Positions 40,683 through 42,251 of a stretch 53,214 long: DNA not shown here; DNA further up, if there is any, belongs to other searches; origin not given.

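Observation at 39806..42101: SAM-I riboswitch controls a ThiF/MoeB-like E1 plus a threonine-synthase paralog, implying thiocarboxylate-dependent homocysteine/methionine synthesis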

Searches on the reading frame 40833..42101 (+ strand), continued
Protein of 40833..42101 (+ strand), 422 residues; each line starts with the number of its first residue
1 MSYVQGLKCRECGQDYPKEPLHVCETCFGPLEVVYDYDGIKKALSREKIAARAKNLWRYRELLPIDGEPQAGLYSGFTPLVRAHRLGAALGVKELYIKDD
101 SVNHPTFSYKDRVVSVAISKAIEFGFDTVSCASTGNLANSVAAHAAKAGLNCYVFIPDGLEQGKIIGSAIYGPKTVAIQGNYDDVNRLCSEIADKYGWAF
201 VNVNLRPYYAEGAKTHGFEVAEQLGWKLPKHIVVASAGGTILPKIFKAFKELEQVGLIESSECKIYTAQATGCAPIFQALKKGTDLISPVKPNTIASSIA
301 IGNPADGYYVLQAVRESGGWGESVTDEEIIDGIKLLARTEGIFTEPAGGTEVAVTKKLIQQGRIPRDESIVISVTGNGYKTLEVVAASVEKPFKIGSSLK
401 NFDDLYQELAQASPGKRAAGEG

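Call 31: find_encoding_contigs(protein=P0129, flank=8000, max_places=2)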
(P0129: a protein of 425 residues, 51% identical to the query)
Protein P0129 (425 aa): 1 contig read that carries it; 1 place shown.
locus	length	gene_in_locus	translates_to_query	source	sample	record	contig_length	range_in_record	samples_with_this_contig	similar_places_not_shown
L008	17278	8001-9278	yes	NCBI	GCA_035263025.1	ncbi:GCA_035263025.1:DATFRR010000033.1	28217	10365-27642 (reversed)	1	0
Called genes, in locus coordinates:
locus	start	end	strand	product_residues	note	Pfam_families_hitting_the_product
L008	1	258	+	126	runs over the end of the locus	PF18029:Glyoxalase_6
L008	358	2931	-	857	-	PF02359:CDC48_N (weak), PF00004:AAA, PF00005:ABC_tran (faint), PF00910:RNA_helicase (faint), PF13191:AAA_16 (weak), PF17862:AAA_lid_3, PF00004:AAA, PF17862:AAA_lid_3, +7 more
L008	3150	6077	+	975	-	PF02129:Peptidase_S15, PF12740:PETase (faint), PF00561:Abhydrolase_1, PF01738:DLH (faint), PF12146:Hydrolase_4, PF08530:PepX_C, PF00005:ABC_tran, PF13304:AAA_21 (weak), +1 more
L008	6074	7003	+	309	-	-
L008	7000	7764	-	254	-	PF00300:His_Phos_1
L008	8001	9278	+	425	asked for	PF00291:PALP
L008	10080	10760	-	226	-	PF01022:HTH_5 (weak), PF12840:HTH_20 (weak), PF13412:HTH_24 (weak), PF09339:HTH_IclR (weak)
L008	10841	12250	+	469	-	PF05977:MFS_3, PF07690:MFS_1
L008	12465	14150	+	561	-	PF00171:Aldedh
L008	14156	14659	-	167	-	PF13302:Acetyltransf_3 (weak), PF00583:Acetyltransf_1, PF13673:Acetyltransf_10, PF13508:Acetyltransf_7, PF08445:FR47 (weak)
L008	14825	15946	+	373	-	-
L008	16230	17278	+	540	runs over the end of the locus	PF00118:Cpn60_TCP1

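Call 37: find_encoding_contigs(protein=P0122, flank=8000, max_places=2)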
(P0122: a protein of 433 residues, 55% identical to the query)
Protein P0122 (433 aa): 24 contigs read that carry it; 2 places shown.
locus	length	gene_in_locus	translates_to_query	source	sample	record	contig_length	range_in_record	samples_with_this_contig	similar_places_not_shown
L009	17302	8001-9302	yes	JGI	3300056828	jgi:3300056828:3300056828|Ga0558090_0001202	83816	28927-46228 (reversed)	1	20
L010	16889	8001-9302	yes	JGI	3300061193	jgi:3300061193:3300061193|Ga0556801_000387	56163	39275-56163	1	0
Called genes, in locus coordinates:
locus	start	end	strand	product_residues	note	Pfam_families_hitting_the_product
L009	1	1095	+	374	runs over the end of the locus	PF01979:Amidohydro_1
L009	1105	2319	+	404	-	PF08331:QueG_DUF1730, PF00037:Fer4 (faint), PF13237:Fer4_10 (faint), PF13484:Fer4_16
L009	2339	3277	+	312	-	PF03631:Virul_fac_BrkB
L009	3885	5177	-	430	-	PF02239:Cytochrom_D1 (faint), PF08450:SGL (faint), PF22494:choice_anch_I (faint), PF10282:Lactonase (weak), PF21783:YNCE, PF25174:Beta-prop_THOC3 (faint), PF21783:YNCE (weak)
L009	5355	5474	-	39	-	-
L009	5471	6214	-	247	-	PF01578:Cytochrom_C_asm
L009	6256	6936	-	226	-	PF01061:ABC2_membrane, PF03379:CcmB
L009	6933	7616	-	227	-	PF00005:ABC_tran, PF13304:AAA_21 (weak)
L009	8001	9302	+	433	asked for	PF00291:PALP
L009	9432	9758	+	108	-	PF02597:ThiS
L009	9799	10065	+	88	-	-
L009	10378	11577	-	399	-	PF00155:Aminotran_1_2, PF00266:Aminotran_5 (faint), PF01053:Cys_Met_Meta_PP, PF01041:DegT_DnrJ_EryC1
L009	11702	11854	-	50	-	PF11752:DUF3309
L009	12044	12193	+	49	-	PF18919:DUF5670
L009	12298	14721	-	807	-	PF02190:LON_substr_bdg, PF00004:AAA, PF07724:AAA_2 (faint), PF07728:AAA_5, PF22667:Lon_lid, PF05362:Lon_C, PF13541:ChlI (weak)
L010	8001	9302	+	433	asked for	PF00291:PALP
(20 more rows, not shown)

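Call 38: find_encoding_contigs(protein=P0286, flank=8000, max_places=2)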
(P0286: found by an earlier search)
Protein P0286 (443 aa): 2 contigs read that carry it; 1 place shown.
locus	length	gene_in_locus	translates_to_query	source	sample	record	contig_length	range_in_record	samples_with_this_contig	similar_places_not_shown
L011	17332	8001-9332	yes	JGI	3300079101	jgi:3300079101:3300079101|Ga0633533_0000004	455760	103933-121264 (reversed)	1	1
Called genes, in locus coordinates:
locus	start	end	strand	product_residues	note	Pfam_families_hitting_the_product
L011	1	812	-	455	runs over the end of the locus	PF02878:PGM_PMM_I, PF02879:PGM_PMM_II, PF02880:PGM_PMM_III, PF00408:PGM_PMM_IV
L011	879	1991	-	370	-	PF00380:Ribosomal_S9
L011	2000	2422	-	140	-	PF00572:Ribosomal_L13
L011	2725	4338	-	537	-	PF00117:GATase, PF07722:Peptidase_C26, PF02540:NAD_synthase, PF03054:tRNA_Me_trans (faint), PF00958:GMP_synt_C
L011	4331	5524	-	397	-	PF00478:IMPDH, PF03060:NMO (faint), PF01070:FMN_dh, PF01645:Glu_synthase (weak)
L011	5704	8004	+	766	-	PF00133:tRNA-synt_1, PF01406:tRNA-synt_1e (faint), PF09334:tRNA-synt_1g, PF13603:tRNA-synt_1_2, PF00133:tRNA-synt_1, PF08264:Anticodon_1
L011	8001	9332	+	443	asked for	PF00291:PALP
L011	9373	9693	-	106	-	PF01906:YbjQ_1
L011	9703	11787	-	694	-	PF00535:Glycos_transf_2, PF13641:Glyco_tranf_2_3, PF13506:Glyco_transf_21, PF13632:Glyco_trans_2_3, PF03552:Cellulose_synt, PF07238:PilZ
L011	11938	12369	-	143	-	PF13412:HTH_24 (faint), PF09339:HTH_IclR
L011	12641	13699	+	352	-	PF03706:LPG_synthase_TM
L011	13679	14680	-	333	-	PF04055:Radical_SAM, PF11946:DUF3463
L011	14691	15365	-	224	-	PF01048:PNP_UDP_1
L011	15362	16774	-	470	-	PF00070:Pyr_redox (faint), PF00890:FAD_binding_2 (weak), PF01266:DAO, PF07992:Pyr_redox_2 (faint), PF12831:FAD_oxidored, PF13450:NAD_binding_8, PF01593:Amino_oxidase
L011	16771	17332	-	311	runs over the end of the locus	PF00494:SQS_PSY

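Call 39: find_encoding_contigs(protein=P0275, flank=8000, max_places=2)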
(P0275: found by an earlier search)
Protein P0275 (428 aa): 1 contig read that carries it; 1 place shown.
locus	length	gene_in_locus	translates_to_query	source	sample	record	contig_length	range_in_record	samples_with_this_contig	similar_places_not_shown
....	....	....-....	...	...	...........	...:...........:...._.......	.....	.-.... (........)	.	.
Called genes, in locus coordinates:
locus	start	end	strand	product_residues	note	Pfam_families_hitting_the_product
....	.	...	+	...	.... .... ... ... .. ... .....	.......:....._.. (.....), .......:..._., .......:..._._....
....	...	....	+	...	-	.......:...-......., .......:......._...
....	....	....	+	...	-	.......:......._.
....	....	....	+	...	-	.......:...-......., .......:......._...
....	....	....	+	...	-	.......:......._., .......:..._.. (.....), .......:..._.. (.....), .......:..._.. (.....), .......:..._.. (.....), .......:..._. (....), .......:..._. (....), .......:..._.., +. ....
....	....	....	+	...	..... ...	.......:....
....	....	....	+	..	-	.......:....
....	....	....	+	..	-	?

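Call 41: find_encoding_contigs(protein=P0121, flank=8000, max_places=2)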
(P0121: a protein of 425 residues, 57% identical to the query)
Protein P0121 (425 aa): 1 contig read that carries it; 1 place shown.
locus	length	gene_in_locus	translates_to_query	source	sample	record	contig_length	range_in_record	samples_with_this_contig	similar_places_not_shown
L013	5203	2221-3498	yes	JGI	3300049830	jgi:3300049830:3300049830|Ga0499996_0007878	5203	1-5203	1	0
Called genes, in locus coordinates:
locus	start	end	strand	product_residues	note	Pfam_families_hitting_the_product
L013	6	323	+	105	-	PF00482:T2SSF (weak)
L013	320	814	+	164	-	PF00482:T2SSF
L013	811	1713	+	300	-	-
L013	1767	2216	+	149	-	-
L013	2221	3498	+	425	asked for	PF00291:PALP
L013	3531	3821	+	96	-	PF02597:ThiS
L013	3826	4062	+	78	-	PF09383:NIL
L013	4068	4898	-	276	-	PF03990:DUF348 (weak), PF06725:3D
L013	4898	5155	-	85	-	PF01026:TatD_DNase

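Call 42: find_encoding_contigs(protein=P0281, flank=8000, max_places=2)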
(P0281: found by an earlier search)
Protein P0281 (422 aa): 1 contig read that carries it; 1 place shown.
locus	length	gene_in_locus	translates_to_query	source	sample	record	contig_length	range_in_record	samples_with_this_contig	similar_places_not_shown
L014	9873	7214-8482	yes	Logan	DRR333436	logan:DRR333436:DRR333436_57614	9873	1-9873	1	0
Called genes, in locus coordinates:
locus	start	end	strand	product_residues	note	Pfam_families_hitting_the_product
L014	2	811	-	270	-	?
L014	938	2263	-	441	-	-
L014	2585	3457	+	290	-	-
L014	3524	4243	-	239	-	-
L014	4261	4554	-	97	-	PF01934:HepT-like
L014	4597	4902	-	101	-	PF01909:NTP_transf_2 (weak), PF18765:Polbeta (weak)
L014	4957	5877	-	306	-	PF16881:LIAS_N (weak), PF04055:Radical_SAM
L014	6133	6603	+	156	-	PF00582:Usp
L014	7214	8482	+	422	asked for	PF00291:PALP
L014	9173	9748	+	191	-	PF09383:NIL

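Call 44: find_related_loci(query=A1, collection=genome_contigs, flank=7000)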
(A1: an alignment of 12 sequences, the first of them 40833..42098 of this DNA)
Query A1 (422 aa) in genome_contigs; peptide patterns used: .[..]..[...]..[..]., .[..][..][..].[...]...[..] (x = any residue, [..] = any of these).
600 stretches matched a pattern (row limit reached: there are more); 599 encode a relative of the query (tblastn E <= 1e-3); the best 80 are kept; 80 distinct loci.
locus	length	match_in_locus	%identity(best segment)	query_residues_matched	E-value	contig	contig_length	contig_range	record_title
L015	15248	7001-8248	72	1-419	0e+0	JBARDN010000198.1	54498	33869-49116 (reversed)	MAG: Candidatus Binataceae bacterium isolate MFD06347_ilm_asm_bin10 k127_120445, whole genome shotgun sequence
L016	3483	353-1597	72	1-418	0e+0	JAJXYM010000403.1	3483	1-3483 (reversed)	MAG: Deltaproteobacteria bacterium isolate BP6.bin86 NODE_68530_length_3483_cov_2.027116, whole genome shotgun sequence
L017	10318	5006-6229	64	1-408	0e+0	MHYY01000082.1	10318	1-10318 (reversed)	MAG: Planctomycetes bacterium RIFCSPLOWO2_12_38_17 rifcsplowo2_12_sub10_scaffold_2443, whole genome shotgun sequence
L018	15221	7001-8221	66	1-407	0e+0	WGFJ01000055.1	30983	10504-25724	MAG: Deltaproteobacteria bacterium isolate S146_80 k151_273020, whole genome shotgun sequence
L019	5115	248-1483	65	1-412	0e+0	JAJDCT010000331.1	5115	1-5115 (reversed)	MAG: Phycisphaeraceae bacterium isolate OFTM29 OFTM29_330, whole genome shotgun sequence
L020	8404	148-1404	62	1-417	2e-180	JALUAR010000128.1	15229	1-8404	MAG: Thermodesulfovibrio sp. isolate S141_metabat2_scaf2bin.236 S141_NODE_3364_length_15229_cov_1.837174, whole genome s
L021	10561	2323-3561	64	1-414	3e-180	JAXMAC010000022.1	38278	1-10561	MAG: Candidatus Brocadiaceae bacterium isolate STL-AMX1 opera.44.fa-22, whole genome shotgun sequence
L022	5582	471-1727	61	1-418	0e+0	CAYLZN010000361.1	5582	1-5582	MAG TPA_asm: uncultured Vicinamibacteraceae bacterium isolate binchicken_co16_328 genome assembly, contig: NODE_23887_le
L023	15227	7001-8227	62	1-409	6e-179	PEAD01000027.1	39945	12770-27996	MAG: Nitrospirae bacterium MYbin3 scaffold155, whole genome shotgun sequence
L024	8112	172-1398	61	1-409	3e-178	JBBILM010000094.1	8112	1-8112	MAG: Nitrospirota bacterium isolate EPF170215_bin_209 NODE_7320_length_8112_cov_9.708576, whole genome shotgun sequence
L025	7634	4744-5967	65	1-407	4e-178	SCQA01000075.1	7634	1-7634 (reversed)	MAG: bacterium isolate DP16D_bin.2 DP16D_bin.2-28690, whole genome shotgun sequence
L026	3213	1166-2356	62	7-403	0e+0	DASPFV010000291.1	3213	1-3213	MAG TPA_asm: Vicinamibacterales bacterium isolate SMAG_U16434 k141_2113057, whole genome shotgun sequence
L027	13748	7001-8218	63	1-406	7e-177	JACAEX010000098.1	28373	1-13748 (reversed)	MAG: Syntrophaceae bacterium isolate L.E.D.62 k119_1478426, whole genome shotgun sequence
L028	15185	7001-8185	62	7-402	2e-176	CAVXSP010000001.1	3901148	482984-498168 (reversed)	MAG: uncultured Acidobacteriota bacterium isolate MFD04944.bin.1.263 genome assembly, contig: contig_16528, whole genome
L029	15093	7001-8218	61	1-407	1e-173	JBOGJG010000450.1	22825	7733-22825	MAG: Acidobacteriota bacterium isolate M3-S_metawrap_bin.129 k127_1836625, whole genome shotgun sequence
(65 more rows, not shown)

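Call 51: search_solved_structures(query=L020:1974-3098:+, max_evalue=1e-20)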
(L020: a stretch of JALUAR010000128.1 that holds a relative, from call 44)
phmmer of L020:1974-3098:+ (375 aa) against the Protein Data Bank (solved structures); distinct sequences matched with E-value up to 1e-20: 5.
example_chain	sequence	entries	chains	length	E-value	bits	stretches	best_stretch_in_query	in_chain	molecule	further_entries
2zsj_A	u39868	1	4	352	2.8e-155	520.1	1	21-366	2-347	Threonine synthase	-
1uim_A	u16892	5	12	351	1.4e-148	498.1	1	26-366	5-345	Threonine Synthase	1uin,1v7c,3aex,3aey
2d1f_A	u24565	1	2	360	3.5e-136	457.3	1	21-353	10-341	Threonine synthase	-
6cgq_A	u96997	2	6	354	1.2e-134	452.3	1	22-353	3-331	Threonine synthase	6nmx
1e5x_A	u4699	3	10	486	3.1e-57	197.6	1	26-344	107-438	THREONINE SYNTHASE | THREONINE SYNTHASE 1, CHLOROPLASTIC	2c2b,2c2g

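Call 55: find_encoding_contigs(protein=P0005, flank=10000, max_places=2)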
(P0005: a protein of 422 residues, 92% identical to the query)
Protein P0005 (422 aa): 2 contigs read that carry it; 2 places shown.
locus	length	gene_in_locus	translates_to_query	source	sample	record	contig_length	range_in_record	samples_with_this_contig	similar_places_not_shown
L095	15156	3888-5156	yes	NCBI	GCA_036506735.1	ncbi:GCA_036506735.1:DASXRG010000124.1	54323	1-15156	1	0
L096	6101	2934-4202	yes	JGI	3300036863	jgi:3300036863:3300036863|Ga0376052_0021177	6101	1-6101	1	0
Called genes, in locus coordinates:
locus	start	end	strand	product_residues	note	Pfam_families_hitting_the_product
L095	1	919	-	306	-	PF13379:NMT1_2, PF09084:NMT1, PF12974:Phosphonate-bd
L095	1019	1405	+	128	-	PF00903:Glyoxalase, PF18029:Glyoxalase_6 (weak)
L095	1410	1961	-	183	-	PF00924:MS_channel_2nd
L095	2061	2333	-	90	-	PF01169:GDT1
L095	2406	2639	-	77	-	-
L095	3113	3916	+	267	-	PF00899:ThiF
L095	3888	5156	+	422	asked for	PF05810:NinF (weak), PF00291:PALP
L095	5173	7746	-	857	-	PF05345:He_PIG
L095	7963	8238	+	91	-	PF02597:ThiS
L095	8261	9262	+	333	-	PF00291:PALP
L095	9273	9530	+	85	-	PF09383:NIL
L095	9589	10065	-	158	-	-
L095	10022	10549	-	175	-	PF13490:zf-HC2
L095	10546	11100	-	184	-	PF07638:Sigma70_ECF, PF04542:Sigma70_r2, PF08281:Sigma70_r4_2, PF04545:Sigma70_r4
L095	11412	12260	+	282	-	-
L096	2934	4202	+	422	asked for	PF05810:NinF (weak), PF00291:PALP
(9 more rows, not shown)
